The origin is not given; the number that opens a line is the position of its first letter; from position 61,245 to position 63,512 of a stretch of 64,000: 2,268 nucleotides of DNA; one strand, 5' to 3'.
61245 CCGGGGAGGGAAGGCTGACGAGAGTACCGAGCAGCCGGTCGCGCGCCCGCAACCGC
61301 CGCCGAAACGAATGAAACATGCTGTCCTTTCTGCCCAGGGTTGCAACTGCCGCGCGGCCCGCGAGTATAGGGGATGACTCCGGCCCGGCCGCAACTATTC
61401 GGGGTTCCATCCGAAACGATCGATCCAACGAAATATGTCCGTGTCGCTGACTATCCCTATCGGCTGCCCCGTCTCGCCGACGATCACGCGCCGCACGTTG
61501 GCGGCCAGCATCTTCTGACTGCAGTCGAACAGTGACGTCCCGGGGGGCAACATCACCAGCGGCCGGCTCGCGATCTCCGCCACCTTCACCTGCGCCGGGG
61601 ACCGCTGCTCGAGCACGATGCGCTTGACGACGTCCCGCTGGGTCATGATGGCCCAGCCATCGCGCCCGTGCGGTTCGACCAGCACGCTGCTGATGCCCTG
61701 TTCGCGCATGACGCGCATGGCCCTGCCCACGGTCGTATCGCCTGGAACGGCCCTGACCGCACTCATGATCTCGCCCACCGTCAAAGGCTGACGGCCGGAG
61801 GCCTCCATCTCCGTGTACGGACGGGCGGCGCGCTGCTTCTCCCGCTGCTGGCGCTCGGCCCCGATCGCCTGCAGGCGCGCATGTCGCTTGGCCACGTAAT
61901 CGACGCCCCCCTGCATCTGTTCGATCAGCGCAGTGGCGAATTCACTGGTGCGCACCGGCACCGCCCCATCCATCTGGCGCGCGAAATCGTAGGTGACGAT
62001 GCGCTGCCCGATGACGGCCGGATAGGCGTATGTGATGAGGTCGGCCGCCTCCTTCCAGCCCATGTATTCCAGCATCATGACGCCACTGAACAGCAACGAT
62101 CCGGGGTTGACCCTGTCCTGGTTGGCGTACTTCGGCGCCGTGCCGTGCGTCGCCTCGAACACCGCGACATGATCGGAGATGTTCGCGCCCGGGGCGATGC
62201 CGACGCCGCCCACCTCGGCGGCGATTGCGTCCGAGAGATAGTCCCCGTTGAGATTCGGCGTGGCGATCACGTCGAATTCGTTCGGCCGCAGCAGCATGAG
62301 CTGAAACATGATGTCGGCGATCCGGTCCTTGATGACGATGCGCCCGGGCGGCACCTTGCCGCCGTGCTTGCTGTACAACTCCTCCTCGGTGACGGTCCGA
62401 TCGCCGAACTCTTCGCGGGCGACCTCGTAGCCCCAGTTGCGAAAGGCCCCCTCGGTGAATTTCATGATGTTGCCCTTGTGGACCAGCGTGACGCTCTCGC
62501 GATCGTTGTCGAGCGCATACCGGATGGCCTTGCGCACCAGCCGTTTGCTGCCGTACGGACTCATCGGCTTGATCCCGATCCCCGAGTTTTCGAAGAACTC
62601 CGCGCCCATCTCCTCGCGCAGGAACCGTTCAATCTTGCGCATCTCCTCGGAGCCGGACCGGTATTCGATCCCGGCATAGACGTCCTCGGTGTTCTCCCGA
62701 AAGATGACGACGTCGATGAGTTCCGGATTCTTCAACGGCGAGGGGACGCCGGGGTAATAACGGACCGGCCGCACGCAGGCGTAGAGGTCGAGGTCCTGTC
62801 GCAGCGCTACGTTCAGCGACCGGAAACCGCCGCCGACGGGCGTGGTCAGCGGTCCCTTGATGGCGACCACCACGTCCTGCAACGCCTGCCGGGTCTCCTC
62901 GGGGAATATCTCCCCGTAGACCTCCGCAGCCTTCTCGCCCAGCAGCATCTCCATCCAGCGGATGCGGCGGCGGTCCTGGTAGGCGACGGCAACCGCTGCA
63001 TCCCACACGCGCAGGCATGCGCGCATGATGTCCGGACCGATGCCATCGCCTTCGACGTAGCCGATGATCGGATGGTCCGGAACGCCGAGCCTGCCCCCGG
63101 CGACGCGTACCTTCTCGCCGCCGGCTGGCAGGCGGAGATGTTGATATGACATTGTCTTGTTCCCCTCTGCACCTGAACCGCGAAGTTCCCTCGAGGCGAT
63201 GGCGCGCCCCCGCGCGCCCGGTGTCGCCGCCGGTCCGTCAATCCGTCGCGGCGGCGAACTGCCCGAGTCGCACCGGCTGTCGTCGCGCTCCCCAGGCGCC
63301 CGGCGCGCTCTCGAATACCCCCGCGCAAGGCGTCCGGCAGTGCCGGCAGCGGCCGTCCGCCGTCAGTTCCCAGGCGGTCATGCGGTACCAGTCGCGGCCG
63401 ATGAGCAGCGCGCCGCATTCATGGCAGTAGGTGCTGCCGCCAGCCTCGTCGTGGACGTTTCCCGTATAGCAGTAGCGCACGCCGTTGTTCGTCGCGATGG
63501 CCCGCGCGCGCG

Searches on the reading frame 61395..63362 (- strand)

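Call 80: search_protein_families(library=pfam, proteins=[window:61395-63362:-], max_evalue=0.00001)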
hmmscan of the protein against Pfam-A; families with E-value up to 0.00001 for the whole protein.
window:61395-63362:- (655 aa): 2 families
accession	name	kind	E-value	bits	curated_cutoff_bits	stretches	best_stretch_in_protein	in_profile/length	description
PF00180.25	Iso_dh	-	3.9e-85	286.6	27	1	100-477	2-346/348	Isocitrate/isopropylmalate dehydrogenase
PF00571.33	CBS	-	6e-18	65.3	24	1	594-647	1-55/57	CBS domain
